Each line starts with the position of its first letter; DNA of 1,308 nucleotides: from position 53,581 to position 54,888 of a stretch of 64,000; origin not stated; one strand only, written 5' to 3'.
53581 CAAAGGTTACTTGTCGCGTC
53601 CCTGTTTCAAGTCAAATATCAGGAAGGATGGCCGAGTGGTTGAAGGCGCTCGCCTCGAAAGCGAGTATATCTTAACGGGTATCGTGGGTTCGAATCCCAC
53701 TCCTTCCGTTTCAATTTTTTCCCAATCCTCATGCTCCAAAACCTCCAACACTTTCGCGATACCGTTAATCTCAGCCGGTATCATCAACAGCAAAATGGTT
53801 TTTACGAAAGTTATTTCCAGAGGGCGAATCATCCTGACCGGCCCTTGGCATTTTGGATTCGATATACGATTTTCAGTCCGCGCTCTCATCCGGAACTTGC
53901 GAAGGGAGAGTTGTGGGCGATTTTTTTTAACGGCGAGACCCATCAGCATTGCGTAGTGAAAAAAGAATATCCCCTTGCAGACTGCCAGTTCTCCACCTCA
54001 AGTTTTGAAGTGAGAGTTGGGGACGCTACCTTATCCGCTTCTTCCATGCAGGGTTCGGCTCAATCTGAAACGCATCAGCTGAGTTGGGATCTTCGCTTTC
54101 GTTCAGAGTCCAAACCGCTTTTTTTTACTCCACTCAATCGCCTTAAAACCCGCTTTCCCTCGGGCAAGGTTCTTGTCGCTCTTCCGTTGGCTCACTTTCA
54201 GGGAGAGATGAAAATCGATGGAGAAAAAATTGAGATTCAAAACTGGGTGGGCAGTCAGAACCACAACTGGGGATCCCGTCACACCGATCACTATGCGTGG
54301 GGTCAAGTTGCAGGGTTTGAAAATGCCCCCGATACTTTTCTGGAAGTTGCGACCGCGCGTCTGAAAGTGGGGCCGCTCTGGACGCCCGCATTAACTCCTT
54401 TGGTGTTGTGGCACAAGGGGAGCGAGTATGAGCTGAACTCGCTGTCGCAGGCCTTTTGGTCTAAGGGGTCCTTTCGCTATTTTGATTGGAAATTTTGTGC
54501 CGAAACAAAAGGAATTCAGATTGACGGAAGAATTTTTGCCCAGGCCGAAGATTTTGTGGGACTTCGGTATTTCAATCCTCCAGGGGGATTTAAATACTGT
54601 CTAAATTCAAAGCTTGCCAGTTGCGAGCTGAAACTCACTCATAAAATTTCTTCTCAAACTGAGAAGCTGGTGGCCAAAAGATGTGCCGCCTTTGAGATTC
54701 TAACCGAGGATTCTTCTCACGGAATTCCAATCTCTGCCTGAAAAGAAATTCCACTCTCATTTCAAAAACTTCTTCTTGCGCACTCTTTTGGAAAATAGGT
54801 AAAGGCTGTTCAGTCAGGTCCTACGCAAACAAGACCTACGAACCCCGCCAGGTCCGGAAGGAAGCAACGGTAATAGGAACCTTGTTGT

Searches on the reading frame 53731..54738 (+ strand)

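Call 32: search_protein_families(library=pfam, proteins=[window:53731-54738:+], max_evalue=0.001)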
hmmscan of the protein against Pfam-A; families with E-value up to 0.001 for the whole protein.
window:53731-54738:+ (336 aa): 1 family
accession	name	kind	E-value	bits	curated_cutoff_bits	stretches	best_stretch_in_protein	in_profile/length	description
PF14249.11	Tocopherol_cycl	-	6.5e-05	22.6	26.6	1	146-310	160-318/335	Tocopherol cyclase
